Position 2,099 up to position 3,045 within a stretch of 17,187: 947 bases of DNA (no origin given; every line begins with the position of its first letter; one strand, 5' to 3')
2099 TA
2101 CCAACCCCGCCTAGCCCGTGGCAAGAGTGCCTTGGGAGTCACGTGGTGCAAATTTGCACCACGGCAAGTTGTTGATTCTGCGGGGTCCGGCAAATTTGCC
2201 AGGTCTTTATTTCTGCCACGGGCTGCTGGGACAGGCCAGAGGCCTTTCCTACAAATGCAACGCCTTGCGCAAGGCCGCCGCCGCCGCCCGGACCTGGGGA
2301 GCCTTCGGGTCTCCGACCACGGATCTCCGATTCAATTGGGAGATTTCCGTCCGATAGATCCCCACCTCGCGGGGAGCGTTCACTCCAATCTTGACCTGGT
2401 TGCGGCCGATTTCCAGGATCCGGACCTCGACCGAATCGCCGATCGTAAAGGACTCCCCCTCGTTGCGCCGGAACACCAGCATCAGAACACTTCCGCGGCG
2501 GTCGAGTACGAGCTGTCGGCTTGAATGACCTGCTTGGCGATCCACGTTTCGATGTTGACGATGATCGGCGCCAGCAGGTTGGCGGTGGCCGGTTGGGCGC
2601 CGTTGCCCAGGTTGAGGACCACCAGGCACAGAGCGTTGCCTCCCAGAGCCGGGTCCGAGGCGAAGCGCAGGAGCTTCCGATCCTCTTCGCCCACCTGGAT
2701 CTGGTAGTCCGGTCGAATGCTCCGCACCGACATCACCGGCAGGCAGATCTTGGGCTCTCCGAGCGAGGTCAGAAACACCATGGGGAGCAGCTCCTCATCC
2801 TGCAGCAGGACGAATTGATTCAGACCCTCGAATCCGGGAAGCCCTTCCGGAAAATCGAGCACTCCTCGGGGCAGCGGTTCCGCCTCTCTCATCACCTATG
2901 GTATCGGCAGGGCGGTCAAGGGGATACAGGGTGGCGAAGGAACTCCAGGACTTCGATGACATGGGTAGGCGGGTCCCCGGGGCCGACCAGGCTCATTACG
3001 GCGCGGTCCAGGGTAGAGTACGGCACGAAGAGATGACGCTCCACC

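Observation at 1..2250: Low-GC two-gene cassette of unknown function at the window edge, a candidate novel sensor-type system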

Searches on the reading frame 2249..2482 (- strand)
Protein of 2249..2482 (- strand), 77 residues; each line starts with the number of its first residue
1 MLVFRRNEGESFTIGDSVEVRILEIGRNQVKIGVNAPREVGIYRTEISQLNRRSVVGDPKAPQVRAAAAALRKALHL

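Call 73: search_protein_families(library=pfam, proteins=[window:2249-2482:-], max_evalue=0.001)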
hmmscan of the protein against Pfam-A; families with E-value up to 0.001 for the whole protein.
window:2249-2482:- (77 aa): 1 family
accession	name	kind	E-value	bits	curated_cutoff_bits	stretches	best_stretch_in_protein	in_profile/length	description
PF02599.21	CsrA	-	3.8e-19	68.8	27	1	1-49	1-49/53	Global regulator protein family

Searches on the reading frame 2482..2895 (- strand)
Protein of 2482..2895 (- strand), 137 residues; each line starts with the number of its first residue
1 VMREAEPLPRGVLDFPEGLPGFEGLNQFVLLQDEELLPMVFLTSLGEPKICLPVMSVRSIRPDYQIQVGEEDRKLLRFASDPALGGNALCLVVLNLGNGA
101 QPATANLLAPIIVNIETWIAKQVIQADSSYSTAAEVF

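Call 73: search_protein_families(library=pfam, proteins=[window:2482-2895:-], max_evalue=0.001)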
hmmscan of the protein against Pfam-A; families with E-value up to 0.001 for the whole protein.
window:2482-2895:- (137 aa): 1 family
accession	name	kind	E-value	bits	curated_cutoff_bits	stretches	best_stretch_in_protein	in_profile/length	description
PF02623.20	FliW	-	2.6e-28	98.7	25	1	14-134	2-120/122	FliW protein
